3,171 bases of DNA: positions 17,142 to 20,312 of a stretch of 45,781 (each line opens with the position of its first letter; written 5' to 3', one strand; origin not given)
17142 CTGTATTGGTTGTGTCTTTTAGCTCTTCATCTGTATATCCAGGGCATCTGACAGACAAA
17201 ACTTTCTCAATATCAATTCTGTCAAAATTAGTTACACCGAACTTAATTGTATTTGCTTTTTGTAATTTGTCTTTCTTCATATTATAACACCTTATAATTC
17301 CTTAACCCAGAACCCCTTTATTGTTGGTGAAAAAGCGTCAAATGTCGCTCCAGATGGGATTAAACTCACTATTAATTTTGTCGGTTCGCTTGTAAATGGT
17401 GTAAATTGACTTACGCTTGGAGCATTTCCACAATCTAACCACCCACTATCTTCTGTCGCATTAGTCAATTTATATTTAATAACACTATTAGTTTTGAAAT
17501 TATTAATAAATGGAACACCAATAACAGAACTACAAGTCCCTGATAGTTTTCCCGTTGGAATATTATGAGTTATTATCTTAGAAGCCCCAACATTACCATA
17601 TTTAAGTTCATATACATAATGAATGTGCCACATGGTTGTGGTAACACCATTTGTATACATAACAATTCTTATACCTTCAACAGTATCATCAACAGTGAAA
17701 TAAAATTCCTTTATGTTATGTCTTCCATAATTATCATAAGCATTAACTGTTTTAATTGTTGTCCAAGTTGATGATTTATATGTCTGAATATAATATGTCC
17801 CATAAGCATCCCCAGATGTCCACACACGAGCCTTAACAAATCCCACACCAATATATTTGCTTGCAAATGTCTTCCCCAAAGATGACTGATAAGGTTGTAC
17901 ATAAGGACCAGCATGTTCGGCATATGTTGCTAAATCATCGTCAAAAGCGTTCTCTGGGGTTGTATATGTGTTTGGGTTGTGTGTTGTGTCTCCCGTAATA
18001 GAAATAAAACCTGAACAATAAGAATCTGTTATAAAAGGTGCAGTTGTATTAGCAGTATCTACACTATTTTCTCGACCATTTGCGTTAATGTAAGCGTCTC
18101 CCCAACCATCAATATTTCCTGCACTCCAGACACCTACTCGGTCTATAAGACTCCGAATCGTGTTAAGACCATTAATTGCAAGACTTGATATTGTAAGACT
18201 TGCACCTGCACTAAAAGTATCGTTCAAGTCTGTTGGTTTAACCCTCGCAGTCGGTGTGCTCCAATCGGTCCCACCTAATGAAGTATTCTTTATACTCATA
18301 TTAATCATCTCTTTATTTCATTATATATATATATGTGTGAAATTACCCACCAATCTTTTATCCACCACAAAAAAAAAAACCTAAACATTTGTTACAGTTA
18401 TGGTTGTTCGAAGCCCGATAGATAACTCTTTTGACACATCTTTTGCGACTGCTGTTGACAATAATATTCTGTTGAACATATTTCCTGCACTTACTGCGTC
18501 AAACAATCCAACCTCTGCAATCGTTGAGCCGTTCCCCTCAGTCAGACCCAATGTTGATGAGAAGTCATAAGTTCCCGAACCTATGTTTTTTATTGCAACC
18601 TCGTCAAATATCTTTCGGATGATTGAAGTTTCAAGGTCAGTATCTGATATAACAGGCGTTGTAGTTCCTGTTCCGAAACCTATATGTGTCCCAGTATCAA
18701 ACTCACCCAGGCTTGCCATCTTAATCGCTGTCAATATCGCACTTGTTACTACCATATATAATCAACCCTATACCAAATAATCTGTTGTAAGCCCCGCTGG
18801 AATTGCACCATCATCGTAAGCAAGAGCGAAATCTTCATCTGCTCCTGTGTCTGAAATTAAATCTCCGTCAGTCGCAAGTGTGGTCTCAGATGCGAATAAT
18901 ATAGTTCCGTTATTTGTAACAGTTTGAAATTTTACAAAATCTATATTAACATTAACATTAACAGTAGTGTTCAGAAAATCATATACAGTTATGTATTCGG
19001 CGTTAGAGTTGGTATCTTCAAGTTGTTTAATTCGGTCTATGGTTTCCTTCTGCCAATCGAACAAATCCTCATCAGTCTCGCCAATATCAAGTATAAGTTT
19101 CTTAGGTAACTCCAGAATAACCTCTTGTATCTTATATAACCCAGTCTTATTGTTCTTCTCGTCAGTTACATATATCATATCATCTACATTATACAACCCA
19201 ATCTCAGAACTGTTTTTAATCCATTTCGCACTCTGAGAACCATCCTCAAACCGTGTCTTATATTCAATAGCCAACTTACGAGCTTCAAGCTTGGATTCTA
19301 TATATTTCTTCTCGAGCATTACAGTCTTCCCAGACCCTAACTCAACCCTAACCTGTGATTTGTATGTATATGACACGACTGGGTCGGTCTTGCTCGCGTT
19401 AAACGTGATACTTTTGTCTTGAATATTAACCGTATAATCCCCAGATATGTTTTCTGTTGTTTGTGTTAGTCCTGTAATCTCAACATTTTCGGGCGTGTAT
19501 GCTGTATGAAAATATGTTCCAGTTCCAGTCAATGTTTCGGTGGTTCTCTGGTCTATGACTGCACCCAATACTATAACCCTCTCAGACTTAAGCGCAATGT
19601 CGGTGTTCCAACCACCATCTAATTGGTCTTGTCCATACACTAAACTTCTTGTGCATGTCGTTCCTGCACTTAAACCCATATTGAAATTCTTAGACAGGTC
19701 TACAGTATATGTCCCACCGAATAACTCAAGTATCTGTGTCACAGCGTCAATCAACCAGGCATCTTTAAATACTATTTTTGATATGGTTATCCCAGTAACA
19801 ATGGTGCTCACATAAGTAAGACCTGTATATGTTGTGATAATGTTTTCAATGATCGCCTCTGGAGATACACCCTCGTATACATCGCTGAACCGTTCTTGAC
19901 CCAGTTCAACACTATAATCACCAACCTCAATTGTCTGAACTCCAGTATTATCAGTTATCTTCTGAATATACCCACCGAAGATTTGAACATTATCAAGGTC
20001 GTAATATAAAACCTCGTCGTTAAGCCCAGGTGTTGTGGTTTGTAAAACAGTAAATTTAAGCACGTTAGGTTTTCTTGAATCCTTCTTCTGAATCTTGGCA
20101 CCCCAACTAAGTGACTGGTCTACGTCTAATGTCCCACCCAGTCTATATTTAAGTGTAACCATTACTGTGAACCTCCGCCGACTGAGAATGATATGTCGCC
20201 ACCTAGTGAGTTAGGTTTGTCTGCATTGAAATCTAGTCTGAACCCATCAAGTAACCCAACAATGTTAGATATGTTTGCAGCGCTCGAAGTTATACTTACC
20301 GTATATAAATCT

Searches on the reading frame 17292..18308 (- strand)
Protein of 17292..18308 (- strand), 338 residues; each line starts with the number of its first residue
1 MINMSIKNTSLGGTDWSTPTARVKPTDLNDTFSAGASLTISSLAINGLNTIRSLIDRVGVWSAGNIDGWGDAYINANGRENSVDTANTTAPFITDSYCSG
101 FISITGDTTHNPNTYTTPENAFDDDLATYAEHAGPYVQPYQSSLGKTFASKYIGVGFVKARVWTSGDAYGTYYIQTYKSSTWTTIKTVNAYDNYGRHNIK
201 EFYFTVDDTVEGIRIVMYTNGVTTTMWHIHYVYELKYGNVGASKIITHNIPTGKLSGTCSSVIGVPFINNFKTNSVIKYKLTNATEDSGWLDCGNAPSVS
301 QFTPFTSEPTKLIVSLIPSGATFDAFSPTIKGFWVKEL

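Call 39: search_protein_families(library=phrogs, proteins=[window:17292-18308:-], max_evalue=0.01)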
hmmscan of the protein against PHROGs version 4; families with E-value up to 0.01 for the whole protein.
window:17292-18308:- (338 aa): 1 family
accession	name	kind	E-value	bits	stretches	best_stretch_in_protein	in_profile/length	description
phrog_35470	-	unknown function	0.0025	19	1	117-173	72-128/182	-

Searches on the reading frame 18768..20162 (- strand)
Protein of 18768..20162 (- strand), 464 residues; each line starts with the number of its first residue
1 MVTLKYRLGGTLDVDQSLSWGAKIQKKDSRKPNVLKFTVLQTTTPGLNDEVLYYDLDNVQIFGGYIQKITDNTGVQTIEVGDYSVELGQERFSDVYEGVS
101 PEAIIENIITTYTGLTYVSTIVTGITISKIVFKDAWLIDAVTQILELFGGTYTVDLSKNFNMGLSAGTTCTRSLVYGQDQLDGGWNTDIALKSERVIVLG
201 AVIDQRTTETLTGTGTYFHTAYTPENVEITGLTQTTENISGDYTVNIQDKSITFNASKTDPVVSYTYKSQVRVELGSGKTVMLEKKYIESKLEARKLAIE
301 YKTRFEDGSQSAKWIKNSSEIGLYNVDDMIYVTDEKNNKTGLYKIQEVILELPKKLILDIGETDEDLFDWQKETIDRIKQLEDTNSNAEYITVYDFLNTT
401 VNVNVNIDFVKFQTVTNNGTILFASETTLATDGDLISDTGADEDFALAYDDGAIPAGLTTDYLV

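Call 39: search_protein_families(library=phrogs, proteins=[window:18768-20162:-], max_evalue=0.01)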
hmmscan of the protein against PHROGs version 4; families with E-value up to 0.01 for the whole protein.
window:18768-20162:- (464 aa): 1 family
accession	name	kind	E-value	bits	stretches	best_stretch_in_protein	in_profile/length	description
phrog_16851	-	unknown function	0.0016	19.4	1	310-346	14-50/72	-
